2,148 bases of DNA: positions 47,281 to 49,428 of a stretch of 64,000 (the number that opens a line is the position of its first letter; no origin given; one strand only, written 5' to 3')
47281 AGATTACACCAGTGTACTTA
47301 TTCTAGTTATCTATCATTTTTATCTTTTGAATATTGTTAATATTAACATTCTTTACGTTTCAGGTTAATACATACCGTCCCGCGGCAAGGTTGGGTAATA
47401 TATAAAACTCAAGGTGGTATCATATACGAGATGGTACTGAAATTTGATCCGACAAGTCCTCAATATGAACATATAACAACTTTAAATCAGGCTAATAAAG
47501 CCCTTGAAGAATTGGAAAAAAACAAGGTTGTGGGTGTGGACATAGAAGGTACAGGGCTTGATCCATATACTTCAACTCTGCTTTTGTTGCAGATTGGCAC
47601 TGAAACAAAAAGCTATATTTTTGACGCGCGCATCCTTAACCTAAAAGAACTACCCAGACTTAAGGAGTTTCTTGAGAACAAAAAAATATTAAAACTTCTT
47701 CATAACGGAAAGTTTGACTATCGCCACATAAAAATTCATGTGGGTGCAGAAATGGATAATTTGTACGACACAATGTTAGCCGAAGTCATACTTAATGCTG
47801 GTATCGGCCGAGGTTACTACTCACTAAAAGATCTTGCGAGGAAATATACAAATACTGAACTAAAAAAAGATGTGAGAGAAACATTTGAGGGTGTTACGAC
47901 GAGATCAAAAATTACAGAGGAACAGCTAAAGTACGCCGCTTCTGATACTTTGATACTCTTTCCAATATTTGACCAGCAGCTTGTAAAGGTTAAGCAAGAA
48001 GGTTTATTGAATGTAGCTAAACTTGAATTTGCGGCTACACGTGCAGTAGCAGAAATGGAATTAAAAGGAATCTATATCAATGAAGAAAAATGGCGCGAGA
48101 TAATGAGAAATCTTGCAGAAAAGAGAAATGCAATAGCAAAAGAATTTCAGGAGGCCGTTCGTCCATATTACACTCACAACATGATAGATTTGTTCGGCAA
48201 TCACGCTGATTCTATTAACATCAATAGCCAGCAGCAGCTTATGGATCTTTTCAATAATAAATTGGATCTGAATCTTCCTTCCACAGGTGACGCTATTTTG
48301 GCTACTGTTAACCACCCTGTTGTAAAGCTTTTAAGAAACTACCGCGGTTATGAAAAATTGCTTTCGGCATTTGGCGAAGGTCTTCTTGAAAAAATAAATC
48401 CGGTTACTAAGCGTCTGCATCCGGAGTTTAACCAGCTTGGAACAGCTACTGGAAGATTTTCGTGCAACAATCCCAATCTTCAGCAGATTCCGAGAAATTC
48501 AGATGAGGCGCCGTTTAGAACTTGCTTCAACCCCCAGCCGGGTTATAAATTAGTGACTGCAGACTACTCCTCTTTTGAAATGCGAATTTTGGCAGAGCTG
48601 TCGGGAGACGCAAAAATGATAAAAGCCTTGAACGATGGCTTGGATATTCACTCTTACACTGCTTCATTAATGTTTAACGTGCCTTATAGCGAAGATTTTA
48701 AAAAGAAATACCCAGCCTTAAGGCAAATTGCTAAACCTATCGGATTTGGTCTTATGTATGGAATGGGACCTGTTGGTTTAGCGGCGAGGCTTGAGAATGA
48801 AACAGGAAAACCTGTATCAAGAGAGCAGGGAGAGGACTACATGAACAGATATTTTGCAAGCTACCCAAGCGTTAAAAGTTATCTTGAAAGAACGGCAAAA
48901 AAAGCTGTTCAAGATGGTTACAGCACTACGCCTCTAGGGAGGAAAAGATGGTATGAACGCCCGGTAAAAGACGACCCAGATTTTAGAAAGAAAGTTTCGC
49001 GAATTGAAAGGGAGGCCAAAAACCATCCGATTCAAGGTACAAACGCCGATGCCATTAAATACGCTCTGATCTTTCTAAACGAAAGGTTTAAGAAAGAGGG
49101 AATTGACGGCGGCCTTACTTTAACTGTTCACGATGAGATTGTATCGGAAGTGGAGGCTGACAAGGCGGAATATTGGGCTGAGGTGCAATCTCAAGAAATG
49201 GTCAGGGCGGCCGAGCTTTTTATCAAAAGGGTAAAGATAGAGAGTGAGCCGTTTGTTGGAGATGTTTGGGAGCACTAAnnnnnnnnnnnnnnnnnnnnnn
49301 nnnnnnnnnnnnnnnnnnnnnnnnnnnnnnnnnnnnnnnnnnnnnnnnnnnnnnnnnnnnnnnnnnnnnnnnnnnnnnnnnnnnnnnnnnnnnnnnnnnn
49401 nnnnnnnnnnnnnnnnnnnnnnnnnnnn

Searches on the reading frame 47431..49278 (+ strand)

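Call 78: search_protein_families(library=pfam, proteins=[window:47431-49278:+], max_evalue=0.00001)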
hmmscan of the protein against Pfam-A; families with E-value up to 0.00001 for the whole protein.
window:47431-49278:+ (615 aa): 2 families
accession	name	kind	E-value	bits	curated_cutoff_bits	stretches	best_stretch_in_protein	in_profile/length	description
PF00476.26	DNA_pol_A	-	9.4e-94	314.9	34.3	1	259-614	26-380/381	DNA polymerase family A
PF01612.26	DNA_pol_A_exo1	-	4.4e-33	114.9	23.6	1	12-182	1-167/173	3'-5' exonuclease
